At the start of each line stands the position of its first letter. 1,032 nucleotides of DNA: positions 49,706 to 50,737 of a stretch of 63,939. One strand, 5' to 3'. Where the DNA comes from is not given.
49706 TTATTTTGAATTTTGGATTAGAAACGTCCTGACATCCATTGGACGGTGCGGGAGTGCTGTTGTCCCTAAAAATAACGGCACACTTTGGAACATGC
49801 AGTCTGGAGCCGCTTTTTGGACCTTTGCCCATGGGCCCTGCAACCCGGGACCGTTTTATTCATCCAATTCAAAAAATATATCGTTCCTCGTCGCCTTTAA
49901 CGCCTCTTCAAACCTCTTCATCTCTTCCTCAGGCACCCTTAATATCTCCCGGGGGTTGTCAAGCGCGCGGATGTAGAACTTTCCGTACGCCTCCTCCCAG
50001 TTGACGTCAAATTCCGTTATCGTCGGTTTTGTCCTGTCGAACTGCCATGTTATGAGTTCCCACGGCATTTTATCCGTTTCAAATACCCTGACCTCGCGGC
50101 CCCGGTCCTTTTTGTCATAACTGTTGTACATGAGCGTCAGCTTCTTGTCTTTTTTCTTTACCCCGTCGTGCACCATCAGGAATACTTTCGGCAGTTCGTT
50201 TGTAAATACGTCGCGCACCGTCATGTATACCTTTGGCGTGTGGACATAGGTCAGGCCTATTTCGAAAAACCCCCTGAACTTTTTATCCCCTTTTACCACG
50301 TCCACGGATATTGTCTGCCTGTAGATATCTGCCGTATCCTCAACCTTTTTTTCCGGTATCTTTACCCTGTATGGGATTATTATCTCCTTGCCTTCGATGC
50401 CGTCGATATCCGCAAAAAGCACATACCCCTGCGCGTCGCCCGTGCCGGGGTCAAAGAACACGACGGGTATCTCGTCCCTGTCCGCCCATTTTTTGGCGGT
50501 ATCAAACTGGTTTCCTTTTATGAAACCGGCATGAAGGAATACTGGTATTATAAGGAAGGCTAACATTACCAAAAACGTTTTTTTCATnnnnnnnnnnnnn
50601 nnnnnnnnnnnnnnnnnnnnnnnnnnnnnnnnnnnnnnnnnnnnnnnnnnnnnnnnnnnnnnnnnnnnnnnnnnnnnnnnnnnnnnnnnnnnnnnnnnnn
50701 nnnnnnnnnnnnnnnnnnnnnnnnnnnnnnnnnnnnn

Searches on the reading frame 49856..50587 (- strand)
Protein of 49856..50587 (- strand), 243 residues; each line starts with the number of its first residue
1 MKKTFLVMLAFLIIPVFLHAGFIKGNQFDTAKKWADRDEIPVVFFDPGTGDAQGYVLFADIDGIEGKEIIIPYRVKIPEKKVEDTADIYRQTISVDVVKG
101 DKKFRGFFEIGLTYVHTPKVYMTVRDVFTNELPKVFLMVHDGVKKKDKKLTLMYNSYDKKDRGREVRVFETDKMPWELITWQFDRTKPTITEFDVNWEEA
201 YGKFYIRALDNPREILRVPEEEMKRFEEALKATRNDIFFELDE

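Call 20: search_protein_families(library=pfam, proteins=[window:49856-50587:-], max_evalue=0.01)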
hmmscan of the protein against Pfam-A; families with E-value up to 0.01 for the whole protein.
window:49856-50587:- (243 aa): 0 families
